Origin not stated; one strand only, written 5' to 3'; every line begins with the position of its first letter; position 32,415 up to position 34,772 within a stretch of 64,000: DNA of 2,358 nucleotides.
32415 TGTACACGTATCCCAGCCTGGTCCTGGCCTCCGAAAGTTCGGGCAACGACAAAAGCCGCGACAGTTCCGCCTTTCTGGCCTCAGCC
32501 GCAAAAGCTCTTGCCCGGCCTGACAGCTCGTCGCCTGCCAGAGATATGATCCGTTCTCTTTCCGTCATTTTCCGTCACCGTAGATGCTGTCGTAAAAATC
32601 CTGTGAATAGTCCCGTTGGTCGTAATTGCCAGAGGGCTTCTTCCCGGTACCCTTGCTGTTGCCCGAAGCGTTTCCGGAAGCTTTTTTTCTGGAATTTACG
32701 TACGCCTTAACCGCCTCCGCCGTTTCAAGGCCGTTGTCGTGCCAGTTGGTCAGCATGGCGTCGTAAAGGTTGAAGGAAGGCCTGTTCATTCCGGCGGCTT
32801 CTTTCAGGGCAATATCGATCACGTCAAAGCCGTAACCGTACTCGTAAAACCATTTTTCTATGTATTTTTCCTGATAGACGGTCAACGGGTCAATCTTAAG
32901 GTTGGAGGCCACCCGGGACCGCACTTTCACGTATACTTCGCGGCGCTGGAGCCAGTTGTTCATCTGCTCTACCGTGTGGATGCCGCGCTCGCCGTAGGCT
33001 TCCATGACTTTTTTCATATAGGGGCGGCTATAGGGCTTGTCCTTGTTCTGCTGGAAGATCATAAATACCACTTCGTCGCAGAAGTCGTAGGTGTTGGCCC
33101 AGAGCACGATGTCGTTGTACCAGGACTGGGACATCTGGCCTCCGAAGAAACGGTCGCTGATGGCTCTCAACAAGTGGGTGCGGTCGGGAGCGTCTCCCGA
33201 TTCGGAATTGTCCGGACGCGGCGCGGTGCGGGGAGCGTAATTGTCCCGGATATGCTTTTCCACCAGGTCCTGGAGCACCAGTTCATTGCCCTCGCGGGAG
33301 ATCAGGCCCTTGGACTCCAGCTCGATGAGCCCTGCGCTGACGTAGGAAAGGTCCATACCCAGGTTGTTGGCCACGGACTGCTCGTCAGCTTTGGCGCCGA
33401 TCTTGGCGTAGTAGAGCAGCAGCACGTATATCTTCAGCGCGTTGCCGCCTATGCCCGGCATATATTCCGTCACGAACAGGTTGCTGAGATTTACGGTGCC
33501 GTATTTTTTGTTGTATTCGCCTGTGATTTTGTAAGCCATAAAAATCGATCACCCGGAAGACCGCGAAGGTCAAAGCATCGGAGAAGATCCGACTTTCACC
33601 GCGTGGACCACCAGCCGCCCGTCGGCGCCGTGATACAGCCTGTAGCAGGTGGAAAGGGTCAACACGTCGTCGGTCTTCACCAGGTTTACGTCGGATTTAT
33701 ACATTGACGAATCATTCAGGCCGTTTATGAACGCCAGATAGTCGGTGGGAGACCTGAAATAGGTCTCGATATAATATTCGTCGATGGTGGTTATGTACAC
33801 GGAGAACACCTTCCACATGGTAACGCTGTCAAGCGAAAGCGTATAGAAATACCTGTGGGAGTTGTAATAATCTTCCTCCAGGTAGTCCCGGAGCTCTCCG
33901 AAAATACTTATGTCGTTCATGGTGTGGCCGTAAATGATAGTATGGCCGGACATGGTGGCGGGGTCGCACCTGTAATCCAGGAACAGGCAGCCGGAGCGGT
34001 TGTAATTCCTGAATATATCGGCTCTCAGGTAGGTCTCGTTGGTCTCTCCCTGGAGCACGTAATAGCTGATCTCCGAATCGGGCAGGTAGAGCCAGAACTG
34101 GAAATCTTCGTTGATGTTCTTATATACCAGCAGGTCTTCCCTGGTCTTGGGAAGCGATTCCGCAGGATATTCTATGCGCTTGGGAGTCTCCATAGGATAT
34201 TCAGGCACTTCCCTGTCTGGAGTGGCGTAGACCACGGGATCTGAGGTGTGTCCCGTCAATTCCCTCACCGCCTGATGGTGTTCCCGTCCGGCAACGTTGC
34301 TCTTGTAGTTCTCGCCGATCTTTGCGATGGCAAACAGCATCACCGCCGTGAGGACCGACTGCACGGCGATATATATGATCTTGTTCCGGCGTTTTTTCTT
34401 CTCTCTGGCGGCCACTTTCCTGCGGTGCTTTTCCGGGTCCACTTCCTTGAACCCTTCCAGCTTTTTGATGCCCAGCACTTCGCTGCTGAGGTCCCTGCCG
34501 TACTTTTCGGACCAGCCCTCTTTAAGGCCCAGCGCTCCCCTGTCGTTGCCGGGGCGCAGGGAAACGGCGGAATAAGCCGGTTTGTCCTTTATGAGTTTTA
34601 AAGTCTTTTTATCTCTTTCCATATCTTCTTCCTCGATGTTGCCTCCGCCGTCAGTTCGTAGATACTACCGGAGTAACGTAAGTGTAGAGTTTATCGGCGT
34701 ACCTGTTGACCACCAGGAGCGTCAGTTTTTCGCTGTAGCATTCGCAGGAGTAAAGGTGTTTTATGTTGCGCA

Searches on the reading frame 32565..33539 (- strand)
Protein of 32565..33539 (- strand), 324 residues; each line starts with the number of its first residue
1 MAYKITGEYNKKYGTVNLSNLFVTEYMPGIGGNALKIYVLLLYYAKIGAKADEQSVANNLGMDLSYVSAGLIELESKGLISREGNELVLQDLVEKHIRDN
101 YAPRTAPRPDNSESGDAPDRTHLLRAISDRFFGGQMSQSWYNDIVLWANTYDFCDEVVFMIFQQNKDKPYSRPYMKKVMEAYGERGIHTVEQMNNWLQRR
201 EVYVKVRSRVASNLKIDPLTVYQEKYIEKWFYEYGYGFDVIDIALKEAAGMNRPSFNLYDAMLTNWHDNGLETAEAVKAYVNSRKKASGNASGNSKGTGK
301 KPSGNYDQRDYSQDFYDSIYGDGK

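Call 67: search_protein_families(library=pfam, proteins=[window:32565-33539:-], max_evalue=0.00001)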
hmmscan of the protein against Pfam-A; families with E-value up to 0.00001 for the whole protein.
window:32565-33539:- (324 aa): 1 family
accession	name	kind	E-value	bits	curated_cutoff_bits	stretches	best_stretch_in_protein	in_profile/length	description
PF07261.16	DnaB_2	-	4.1e-22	78.1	22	2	218-280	11-73/74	Replication initiation and membrane attachment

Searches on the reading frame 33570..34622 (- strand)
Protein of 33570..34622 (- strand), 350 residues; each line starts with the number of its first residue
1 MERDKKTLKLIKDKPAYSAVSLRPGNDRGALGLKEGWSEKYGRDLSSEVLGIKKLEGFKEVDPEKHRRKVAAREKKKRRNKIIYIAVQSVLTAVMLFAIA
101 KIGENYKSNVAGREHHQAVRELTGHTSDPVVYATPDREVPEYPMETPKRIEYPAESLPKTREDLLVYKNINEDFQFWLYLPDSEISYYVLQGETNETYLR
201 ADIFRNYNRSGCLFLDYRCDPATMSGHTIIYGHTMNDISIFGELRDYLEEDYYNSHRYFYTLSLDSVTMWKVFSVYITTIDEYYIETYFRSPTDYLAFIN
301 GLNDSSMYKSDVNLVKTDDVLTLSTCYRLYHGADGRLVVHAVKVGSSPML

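Call 67: search_protein_families(library=pfam, proteins=[window:33570-34622:-], max_evalue=0.00001)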
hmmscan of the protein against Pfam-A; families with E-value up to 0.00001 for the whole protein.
window:33570-34622:- (350 aa): 1 family
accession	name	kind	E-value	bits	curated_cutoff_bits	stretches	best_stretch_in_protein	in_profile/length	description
PF04203.18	Sortase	-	5.3e-13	49.3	26.6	1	178-343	1-124/125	Sortase domain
